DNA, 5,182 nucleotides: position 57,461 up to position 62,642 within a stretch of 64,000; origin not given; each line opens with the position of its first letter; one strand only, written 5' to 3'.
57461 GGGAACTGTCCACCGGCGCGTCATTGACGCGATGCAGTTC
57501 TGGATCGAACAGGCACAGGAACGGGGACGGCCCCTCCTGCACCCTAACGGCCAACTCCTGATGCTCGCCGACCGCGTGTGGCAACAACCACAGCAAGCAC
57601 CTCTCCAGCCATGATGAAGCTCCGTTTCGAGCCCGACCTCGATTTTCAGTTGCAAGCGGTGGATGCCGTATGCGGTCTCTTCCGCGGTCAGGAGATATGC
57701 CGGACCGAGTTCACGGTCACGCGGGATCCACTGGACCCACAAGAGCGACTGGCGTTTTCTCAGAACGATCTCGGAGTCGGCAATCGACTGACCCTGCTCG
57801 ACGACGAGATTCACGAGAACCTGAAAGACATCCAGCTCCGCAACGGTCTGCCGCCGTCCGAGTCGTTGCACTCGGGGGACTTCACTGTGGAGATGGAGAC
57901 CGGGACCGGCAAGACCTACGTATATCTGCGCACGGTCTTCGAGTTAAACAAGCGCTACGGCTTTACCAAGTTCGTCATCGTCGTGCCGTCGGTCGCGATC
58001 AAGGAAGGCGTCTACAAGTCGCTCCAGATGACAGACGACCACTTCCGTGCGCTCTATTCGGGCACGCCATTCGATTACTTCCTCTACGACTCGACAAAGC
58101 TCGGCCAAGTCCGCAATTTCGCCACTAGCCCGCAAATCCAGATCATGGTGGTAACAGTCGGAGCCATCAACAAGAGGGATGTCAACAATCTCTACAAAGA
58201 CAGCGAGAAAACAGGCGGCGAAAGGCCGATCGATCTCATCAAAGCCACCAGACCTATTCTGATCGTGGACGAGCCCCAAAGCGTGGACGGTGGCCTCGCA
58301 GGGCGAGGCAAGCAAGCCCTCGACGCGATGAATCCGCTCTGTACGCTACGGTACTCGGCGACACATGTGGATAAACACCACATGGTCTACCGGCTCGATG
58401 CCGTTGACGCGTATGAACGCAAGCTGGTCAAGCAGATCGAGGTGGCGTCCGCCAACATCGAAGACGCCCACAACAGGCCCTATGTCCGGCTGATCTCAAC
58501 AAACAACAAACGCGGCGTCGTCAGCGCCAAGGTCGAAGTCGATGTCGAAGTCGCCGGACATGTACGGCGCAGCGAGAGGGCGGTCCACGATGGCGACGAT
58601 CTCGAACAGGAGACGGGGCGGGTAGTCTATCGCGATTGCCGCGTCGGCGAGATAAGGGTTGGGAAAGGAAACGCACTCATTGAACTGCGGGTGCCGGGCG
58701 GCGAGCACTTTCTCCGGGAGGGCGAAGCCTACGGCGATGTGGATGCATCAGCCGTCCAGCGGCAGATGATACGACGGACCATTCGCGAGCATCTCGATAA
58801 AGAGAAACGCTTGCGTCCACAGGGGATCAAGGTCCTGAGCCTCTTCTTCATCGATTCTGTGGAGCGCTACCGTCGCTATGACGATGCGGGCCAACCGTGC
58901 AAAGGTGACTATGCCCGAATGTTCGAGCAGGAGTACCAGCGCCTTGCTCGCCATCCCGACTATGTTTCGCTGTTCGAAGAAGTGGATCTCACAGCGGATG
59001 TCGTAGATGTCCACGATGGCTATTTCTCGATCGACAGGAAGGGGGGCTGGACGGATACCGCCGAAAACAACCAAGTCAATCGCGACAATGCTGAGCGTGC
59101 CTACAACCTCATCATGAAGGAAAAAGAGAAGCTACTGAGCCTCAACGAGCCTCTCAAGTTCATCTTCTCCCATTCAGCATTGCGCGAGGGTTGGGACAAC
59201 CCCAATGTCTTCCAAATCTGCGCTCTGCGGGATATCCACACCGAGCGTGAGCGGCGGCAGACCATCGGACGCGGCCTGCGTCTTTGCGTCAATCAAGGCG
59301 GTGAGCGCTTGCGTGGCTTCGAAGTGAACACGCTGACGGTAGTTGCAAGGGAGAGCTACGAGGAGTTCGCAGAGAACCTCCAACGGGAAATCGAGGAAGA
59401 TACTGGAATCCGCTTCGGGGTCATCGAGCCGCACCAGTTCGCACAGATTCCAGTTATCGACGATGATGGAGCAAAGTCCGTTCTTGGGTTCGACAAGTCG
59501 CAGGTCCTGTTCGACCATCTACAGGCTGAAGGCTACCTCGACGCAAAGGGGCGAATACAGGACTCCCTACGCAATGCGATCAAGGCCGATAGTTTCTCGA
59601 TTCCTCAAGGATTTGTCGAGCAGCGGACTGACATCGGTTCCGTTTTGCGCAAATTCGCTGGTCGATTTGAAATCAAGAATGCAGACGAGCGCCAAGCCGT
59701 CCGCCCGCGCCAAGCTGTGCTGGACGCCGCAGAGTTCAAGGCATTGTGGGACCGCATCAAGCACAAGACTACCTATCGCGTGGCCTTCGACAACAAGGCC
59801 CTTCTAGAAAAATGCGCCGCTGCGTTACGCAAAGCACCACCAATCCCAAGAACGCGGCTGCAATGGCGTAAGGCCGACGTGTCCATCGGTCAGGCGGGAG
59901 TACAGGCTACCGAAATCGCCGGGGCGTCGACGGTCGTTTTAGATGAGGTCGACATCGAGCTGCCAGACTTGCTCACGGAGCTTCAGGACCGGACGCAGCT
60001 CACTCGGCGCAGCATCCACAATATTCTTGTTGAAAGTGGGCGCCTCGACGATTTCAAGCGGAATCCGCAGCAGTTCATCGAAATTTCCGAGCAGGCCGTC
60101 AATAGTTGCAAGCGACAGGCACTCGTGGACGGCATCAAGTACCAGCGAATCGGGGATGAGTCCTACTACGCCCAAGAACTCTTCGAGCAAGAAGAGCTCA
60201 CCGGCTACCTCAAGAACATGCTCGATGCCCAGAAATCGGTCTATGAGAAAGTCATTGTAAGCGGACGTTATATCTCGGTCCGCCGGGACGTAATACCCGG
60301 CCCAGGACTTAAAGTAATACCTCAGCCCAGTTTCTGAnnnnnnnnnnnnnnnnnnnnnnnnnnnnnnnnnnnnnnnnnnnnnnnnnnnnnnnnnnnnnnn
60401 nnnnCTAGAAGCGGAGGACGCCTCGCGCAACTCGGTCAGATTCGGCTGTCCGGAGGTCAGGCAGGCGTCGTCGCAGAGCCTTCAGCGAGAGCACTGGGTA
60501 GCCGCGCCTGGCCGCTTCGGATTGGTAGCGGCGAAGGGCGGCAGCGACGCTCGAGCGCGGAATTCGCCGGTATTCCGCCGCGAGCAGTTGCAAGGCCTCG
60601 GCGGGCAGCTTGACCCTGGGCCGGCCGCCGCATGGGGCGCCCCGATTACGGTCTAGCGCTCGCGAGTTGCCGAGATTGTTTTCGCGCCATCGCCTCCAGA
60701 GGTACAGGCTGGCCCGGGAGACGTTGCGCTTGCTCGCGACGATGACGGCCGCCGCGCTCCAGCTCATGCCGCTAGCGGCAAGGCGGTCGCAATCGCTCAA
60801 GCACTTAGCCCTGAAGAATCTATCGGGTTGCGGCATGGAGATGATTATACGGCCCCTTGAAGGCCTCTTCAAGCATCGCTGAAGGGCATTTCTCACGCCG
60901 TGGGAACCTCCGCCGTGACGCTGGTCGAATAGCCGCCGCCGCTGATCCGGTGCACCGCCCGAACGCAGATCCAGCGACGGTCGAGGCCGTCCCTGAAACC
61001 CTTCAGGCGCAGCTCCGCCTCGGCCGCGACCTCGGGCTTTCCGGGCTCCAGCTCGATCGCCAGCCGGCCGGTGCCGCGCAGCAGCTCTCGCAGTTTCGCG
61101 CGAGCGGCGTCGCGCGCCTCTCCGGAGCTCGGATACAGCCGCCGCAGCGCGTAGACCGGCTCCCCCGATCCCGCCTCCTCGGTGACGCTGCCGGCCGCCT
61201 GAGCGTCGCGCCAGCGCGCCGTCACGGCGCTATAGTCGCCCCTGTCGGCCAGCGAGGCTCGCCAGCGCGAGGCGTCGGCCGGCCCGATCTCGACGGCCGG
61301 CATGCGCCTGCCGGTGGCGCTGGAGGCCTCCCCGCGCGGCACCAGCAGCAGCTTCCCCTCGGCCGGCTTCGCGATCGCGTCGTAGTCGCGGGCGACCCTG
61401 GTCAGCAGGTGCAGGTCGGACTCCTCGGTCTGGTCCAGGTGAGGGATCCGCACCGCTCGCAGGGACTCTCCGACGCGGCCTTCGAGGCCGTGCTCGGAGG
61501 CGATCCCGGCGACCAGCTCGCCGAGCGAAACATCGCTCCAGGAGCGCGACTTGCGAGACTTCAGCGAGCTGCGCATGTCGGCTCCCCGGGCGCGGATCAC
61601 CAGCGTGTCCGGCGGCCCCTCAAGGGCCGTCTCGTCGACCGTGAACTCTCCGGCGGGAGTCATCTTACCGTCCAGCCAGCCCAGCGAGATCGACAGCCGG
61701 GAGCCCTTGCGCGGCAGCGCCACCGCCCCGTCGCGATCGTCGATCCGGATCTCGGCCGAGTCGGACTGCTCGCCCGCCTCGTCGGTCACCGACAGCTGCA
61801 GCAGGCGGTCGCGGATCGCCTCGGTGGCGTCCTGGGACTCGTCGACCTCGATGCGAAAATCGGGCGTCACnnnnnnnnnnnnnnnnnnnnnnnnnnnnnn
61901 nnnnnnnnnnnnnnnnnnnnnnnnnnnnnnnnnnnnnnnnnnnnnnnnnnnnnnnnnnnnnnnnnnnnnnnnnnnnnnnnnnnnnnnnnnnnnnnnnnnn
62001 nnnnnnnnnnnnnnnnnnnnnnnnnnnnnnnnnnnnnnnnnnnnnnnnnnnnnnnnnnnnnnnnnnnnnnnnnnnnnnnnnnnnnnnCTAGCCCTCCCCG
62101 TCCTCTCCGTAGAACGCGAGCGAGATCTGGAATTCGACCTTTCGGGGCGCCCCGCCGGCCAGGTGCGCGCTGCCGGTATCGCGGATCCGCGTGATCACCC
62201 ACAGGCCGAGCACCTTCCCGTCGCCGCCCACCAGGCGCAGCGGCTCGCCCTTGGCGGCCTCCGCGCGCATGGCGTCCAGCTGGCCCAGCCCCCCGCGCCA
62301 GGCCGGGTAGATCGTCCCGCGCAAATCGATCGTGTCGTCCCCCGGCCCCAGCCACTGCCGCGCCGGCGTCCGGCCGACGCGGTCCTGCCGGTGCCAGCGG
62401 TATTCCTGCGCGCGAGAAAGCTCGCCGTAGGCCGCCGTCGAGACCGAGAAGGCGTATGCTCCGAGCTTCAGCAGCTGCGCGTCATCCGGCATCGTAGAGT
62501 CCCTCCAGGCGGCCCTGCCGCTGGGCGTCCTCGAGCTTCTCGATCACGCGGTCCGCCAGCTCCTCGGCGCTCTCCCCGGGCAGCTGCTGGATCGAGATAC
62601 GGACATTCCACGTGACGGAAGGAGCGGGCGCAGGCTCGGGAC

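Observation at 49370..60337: Eight-gene translationally coupled defence operon: SNF2-DUF4391-Mod...Res with a four-gene insertion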

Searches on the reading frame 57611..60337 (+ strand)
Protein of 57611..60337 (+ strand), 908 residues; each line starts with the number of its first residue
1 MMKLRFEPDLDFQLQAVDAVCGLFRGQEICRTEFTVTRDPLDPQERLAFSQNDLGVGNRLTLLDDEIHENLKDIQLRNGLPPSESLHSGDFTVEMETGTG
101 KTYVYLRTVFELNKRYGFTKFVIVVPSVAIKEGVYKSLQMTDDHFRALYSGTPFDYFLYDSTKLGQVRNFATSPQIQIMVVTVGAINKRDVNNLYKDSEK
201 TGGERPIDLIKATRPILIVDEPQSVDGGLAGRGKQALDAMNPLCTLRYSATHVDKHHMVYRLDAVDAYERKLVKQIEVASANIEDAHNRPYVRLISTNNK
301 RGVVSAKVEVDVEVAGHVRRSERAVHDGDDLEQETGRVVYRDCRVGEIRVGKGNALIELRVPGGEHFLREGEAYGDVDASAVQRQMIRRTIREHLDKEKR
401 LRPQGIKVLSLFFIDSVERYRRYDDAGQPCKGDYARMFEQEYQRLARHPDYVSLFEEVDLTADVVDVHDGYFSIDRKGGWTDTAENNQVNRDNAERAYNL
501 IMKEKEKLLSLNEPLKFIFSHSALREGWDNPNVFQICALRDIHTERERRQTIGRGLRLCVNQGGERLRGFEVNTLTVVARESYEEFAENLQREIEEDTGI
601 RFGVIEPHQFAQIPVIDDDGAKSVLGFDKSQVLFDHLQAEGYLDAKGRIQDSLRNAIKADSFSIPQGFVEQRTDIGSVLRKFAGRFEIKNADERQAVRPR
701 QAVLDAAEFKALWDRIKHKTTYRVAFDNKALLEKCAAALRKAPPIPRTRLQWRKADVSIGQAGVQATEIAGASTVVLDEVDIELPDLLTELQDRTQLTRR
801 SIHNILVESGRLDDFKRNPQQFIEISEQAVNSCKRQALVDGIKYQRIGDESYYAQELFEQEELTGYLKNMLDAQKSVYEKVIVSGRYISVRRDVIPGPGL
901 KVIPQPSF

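Call 4: search_protein_families(library=pfam, proteins=[window:57611-60337:+], max_evalue=0.01)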
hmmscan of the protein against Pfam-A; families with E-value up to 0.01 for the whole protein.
window:57611-60337:+ (908 aa): 2 families
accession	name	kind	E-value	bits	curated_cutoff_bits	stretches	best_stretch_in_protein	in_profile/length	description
PF04851.21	ResIII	-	4.2e-10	40.2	22.5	1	90-251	25-161/164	Type III restriction enzyme, res subunit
PF00270.35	DEAD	-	6e-07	29.8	26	1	88-251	14-159/167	DEAD/DEAH box helicase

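Call 5: search_protein_families(library=padloc, proteins=[window:57611-60337:+], max_evalue=0.01)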
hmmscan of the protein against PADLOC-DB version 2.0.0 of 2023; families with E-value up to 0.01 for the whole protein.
window:57611-60337:+ (908 aa): 9 families
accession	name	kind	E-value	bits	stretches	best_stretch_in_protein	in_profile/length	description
PDLC03647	REase_III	-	0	1193.7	1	2-884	1-875/989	Type III restriction enzyme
PDLC03649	REase_III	-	1.3e-88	296.1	1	1-742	2-703/973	Type III restriction enzyme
PDLC03648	REase_III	-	4.8e-07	26.3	1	517-588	313-381/871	Type III restriction enzyme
PDLC03650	REase_III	-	1e-05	22.1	1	514-560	377-423/898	Type III restriction enzyme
PDLC03653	REase_III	-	2.1e-05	20.8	1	506-558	417-469/883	Type III restriction enzyme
PDLC03651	REase_III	-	0.00085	15.4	0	506-540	400-434/873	Type III restriction enzyme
PDLC02706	PbeA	-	0.0029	14.2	1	94-131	291-328/722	PbeA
PDLC02707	PbeA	-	0.004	13.8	1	92-194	272-372/672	PbeA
PDLC01763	Cas3b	-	0.0078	13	0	91-133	266-308/762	-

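Call 6: search_protein_families(library=ncbifam, proteins=[window:57611-60337:+], max_evalue=0.01)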
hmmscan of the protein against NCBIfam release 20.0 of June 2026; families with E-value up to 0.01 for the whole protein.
window:57611-60337:+ (908 aa): 2 families
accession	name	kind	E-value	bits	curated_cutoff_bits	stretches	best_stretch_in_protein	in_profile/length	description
NF012027.0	PRK15483.1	equivalog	7.6e-95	318.7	564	1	2-833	1-802/986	type III restriction-modification system endonuclease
NF046055.1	restr_BPTD_3080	equivalog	0.00015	19.8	800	1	486-557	545-616/970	BPTD_3080 family restriction endonuclease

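Call 11: search_solved_structures(query=window:57611-60337:+, show_alignments=1)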
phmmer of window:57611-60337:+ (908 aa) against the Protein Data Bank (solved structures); distinct sequences matched with E-value up to 0.001: 1.
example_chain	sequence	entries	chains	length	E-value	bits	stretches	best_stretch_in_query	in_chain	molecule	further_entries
4zcf_C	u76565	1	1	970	9e-59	202.5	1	59-598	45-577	Restriction endonuclease EcoP15I, restriction subunit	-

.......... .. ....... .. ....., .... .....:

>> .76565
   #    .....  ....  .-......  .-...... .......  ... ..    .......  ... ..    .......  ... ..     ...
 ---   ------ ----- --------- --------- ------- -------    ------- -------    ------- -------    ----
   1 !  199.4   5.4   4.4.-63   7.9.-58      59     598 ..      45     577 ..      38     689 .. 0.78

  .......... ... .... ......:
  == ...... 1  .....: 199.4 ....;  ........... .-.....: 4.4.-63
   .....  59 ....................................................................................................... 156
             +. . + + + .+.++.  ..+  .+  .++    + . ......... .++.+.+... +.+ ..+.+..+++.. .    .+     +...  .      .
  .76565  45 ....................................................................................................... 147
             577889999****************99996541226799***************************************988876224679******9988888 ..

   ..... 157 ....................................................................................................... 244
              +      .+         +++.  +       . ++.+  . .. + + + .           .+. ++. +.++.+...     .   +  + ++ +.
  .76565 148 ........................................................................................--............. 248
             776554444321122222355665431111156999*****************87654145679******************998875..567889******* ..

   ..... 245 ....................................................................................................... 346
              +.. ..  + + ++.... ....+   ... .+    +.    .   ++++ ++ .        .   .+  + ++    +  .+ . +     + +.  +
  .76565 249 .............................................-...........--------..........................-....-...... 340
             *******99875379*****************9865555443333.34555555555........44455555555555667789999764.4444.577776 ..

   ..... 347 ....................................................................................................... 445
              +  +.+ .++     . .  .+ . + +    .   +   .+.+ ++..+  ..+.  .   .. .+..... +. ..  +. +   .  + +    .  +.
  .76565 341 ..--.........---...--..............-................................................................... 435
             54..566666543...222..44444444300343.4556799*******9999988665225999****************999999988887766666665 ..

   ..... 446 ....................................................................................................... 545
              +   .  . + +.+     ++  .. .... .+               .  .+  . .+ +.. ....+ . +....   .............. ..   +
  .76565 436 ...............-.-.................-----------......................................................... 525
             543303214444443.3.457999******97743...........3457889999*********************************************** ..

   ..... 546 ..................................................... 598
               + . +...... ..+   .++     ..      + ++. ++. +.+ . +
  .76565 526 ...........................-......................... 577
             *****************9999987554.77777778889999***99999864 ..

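Call 26: find_encoding_contigs(protein=window:57611-60337:+, flank=6000, max_places=10)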
Protein window:57611-60337:+ (908 aa): 5 contigs read that carry it; 3 places shown.
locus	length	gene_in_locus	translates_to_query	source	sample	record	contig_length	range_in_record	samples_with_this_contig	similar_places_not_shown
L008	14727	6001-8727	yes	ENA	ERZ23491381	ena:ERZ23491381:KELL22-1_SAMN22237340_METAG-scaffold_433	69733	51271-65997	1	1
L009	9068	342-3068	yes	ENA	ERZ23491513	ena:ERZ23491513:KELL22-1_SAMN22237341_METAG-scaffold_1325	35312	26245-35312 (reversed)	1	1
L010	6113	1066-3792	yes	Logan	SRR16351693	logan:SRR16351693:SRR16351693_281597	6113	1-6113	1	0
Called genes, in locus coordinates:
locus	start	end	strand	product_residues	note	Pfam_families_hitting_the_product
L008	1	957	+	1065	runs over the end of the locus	PF00176:SNF2-rel_dom (weak), PF04851:ResIII (faint), PF00271:Helicase_C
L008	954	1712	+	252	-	PF14335:DUF4391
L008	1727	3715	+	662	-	PF01555:N6_N4_Mtase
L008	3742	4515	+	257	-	-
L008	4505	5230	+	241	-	-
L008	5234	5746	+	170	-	-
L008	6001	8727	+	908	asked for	PF00270:DEAD (weak), PF04851:ResIII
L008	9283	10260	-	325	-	PF05954:Phage_GPD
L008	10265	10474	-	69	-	PF05489:Phage_tail_X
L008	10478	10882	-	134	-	PF06995:Phage_P2_GpU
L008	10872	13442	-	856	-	PF10145:PhageMin_Tail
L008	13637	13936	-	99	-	PF10109:Phage_TAC_7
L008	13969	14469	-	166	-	PF04985:Phage_tube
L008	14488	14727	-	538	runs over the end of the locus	PF27730:UCP028589 (weak), PF04984:Phage_sheath_1, PF17482:Phage_sheath_1C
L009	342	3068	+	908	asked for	PF00270:DEAD (weak), PF04851:ResIII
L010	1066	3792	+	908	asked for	PF00270:DEAD (weak), PF04851:ResIII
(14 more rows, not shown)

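Call 99: list_cluster_members(proteins=[P0386, window:57611-60337:+, window:52564-53322:+])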
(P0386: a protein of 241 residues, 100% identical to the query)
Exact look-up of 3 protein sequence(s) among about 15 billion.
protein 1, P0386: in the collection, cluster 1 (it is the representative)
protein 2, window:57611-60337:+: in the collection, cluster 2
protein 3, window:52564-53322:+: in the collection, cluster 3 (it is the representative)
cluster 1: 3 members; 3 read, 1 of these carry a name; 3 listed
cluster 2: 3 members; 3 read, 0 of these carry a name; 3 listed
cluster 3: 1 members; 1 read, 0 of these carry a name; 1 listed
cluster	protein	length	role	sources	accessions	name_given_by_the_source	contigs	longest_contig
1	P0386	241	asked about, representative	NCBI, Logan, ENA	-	-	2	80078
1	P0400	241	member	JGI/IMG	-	hypothetical protein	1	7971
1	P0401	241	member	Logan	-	-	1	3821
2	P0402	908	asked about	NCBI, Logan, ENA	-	-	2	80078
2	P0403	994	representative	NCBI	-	-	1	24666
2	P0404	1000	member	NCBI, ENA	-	-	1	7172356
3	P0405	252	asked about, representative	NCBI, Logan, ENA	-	-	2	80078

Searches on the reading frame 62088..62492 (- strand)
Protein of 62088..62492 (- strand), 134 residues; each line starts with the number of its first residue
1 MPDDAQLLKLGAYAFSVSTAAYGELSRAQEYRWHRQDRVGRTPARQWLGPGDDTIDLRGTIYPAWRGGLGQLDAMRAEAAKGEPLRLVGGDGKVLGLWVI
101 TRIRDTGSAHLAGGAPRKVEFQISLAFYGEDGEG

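Call 110: find_encoding_contigs(protein=window:62088-62492:-, flank=10000, max_places=4)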
Protein window:62088-62492:- (134 aa): 4 contigs read that carry it; 4 places shown.
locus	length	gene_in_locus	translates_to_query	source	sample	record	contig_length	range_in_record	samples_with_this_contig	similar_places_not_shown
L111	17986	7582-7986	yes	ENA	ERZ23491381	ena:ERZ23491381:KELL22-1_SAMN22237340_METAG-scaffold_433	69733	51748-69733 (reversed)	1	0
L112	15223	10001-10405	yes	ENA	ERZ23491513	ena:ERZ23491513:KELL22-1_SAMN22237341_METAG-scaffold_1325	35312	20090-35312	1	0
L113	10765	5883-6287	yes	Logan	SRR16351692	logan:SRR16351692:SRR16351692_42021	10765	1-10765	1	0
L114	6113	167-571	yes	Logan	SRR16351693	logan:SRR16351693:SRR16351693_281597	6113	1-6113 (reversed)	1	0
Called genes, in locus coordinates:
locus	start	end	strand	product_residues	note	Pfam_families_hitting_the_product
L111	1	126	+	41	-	?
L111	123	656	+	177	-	PF09684:Tail_P2_I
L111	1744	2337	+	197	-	-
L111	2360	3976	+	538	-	PF27730:UCP028589 (weak), PF04984:Phage_sheath_1, PF17482:Phage_sheath_1C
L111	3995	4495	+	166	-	PF04985:Phage_tube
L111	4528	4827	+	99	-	PF10109:Phage_TAC_7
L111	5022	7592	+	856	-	PF10145:PhageMin_Tail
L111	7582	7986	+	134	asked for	PF06995:Phage_P2_GpU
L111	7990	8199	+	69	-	PF05489:Phage_tail_X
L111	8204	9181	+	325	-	PF05954:Phage_GPD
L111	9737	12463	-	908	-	PF00270:DEAD (weak), PF04851:ResIII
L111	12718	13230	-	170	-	-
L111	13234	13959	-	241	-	-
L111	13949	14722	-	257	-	-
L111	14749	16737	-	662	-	PF01555:N6_N4_Mtase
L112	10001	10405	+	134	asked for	PF06995:Phage_P2_GpU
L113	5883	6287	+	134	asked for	PF06995:Phage_P2_GpU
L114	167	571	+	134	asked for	PF06995:Phage_P2_GpU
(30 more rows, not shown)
